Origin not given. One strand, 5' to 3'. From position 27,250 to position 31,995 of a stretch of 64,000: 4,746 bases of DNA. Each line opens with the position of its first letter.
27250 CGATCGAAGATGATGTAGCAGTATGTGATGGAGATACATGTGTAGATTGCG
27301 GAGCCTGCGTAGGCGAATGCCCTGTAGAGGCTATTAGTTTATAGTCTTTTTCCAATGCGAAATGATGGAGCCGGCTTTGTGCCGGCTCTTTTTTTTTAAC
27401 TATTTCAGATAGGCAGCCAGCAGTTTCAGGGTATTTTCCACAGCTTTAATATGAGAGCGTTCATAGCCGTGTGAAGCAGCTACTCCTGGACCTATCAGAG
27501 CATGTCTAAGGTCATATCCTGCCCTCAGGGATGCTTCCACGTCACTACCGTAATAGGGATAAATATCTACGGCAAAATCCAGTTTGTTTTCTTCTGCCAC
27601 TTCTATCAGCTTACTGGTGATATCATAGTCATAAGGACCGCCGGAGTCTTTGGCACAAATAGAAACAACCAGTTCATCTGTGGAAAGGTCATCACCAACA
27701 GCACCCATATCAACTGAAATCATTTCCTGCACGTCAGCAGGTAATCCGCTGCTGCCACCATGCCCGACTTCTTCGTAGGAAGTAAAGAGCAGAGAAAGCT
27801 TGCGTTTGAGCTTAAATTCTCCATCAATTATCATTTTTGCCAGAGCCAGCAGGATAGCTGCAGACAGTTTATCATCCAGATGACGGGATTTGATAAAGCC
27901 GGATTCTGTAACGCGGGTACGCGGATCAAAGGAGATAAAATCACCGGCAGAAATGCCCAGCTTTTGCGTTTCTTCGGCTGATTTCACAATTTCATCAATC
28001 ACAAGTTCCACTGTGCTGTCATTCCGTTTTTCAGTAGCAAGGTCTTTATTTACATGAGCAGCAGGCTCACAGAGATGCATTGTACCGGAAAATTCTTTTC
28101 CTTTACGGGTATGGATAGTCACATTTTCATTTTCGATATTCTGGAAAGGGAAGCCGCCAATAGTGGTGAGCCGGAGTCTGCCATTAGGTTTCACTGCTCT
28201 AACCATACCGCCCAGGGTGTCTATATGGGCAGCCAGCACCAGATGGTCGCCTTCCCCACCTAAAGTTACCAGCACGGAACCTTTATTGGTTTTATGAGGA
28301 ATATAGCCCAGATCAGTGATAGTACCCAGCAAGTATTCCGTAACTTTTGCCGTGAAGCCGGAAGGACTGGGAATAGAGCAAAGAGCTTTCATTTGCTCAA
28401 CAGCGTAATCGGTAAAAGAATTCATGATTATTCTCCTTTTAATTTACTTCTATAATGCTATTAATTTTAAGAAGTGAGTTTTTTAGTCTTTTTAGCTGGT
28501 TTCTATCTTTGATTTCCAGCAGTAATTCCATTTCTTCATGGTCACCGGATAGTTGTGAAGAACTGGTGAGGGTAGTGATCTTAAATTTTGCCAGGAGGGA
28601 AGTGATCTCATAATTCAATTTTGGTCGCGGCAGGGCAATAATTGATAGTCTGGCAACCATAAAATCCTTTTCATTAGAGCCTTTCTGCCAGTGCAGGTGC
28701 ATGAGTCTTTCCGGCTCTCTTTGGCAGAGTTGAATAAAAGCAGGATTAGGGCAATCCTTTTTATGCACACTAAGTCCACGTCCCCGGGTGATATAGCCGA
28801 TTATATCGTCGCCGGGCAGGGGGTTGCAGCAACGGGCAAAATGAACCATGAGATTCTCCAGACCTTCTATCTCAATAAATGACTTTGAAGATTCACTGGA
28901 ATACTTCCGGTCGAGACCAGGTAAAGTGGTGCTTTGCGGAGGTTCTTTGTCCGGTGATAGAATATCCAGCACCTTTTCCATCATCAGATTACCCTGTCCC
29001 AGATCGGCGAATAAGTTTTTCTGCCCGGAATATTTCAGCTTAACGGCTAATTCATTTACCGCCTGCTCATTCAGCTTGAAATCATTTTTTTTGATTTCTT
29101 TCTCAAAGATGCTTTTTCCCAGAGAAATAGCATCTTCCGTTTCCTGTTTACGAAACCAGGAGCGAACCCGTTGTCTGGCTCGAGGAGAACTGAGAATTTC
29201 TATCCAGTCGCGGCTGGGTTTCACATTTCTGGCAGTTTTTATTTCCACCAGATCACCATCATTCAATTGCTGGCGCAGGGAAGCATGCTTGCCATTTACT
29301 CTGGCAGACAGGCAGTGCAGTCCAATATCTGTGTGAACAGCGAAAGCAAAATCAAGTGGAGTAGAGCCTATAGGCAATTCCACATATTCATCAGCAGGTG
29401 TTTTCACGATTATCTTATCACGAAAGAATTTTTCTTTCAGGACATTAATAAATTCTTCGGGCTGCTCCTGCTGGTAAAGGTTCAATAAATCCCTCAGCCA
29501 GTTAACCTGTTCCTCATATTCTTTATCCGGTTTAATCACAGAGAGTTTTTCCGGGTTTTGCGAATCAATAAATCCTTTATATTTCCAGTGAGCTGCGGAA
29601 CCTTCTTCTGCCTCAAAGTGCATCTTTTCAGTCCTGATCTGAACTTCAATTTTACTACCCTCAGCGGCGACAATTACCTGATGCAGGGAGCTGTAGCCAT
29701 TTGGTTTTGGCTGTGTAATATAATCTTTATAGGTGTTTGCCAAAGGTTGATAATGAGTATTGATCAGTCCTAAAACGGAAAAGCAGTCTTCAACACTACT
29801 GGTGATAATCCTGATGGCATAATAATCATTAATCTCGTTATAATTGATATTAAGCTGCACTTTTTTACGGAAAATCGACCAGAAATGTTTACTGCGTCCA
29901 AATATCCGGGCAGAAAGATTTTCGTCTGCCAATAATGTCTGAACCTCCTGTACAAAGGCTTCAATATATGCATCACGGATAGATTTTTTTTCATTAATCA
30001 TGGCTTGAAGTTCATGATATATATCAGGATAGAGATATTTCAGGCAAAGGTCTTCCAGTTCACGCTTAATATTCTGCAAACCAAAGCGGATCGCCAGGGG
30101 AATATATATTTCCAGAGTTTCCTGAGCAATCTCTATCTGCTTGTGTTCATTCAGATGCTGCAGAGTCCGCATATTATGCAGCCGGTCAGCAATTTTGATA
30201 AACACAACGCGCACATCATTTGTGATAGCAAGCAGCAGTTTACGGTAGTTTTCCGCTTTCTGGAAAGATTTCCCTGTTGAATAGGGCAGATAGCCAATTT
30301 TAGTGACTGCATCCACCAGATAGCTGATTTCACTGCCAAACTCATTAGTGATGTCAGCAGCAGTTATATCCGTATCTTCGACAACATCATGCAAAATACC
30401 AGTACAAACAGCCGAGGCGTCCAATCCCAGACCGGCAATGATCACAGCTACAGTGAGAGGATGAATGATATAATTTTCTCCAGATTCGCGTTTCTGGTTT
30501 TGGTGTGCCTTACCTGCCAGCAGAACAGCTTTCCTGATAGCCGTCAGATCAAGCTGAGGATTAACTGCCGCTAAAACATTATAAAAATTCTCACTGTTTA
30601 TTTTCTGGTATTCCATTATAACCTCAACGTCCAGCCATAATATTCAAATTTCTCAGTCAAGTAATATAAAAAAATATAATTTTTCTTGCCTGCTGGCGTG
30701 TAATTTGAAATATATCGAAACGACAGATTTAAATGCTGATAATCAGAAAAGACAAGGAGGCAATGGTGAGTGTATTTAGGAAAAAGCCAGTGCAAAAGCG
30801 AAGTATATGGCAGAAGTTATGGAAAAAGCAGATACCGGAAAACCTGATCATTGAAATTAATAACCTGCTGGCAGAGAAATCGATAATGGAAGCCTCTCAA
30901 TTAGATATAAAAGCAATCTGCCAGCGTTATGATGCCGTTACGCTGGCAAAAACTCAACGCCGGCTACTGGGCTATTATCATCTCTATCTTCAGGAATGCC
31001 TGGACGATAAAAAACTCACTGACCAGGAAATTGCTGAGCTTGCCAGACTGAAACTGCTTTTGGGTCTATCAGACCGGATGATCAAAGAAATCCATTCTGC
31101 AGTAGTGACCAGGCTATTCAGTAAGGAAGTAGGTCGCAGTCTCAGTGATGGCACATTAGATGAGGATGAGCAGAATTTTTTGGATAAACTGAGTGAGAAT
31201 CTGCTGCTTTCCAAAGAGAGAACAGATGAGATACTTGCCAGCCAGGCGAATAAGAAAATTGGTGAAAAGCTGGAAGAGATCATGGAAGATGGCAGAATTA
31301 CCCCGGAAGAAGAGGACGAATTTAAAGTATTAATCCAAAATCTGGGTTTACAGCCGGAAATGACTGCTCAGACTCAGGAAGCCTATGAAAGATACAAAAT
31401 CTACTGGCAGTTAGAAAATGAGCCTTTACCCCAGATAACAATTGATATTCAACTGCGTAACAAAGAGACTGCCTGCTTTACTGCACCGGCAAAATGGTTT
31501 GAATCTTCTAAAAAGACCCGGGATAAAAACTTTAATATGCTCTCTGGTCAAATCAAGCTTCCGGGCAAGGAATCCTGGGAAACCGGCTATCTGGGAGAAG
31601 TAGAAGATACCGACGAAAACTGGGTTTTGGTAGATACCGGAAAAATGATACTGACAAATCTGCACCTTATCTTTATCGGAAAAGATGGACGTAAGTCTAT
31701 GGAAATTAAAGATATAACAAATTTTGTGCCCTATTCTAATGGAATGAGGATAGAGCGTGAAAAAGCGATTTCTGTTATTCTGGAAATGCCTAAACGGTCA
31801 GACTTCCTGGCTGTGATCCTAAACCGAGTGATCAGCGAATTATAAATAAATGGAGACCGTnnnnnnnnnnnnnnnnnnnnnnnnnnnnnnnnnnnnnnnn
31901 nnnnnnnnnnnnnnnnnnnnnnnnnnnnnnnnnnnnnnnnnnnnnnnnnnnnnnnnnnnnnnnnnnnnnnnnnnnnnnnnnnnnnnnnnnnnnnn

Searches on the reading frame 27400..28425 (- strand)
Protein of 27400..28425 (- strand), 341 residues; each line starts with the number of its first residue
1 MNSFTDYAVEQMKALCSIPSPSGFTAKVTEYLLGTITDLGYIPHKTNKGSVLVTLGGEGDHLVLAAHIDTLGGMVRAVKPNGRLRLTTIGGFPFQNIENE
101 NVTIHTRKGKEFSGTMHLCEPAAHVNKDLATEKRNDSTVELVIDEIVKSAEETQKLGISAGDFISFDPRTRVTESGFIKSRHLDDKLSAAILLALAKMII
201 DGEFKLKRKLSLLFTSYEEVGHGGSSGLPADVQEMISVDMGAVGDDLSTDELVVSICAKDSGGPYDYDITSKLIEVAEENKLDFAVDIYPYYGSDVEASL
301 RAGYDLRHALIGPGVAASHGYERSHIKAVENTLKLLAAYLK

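Call 17: search_protein_families(library=pfam, proteins=[window:27400-28425:-], max_evalue=0.001)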
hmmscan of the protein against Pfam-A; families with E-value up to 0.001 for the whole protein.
window:27400-28425:- (341 aa): 3 families
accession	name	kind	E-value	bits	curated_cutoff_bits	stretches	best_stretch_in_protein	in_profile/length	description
PF05343.19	Peptidase_M42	-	1.4e-73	248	23.2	1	49-335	1-292/292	M42 glutamyl aminopeptidase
PF01546.33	Peptidase_M20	-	3.7e-06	27.4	24.6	1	173-336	23-200/206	Peptidase family M20/M25/M40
PF04389.22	Peptidase_M28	-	0.0001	22.5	21.3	0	184-229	32-77/193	Peptidase family M28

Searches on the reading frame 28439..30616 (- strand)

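Call 17: search_protein_families(library=pfam, proteins=[window:28439-30616:-], max_evalue=0.001)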
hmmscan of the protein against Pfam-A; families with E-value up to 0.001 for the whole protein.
window:28439-30616:- (725 aa): 6 families
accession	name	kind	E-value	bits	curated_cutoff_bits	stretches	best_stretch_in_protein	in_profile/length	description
PF13328.12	HD_4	-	1.7e-42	145.2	27.2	1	30-180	1-155/156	HD domain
PF04607.23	RelA_SpoT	-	1.8e-33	115.6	27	1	240-347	1-109/113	Region found in RelA / SpoT proteins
PF02824.27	TGS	-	1.7e-14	54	22.2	1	402-461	1-60/60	TGS domain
PF19296.4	RelA_AH_RIS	-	1.8e-13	51.4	23.8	1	479-618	8-168/185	RelA/SpoT, AH and RIS domains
PF01966.28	HD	-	7.7e-07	29.8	22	1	49-149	1-116/116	HD domain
PF13291.12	ACT_4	-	2.6e-06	28.5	27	1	655-724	7-78/80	ACT domain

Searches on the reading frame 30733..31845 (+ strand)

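Call 17: search_protein_families(library=pfam, proteins=[window:30733-31845:+], max_evalue=0.001)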
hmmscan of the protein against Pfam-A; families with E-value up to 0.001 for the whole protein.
window:30733-31845:+ (370 aa): 2 families
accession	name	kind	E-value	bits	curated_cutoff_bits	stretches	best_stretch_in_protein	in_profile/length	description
PF16940.10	Tic110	-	6.3e-10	38.6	27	1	80-210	349-477/574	Chloroplast envelope transporter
PF05099.18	TerB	-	5e-05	24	24.4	0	137-164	86-113/118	Tellurite resistance protein TerB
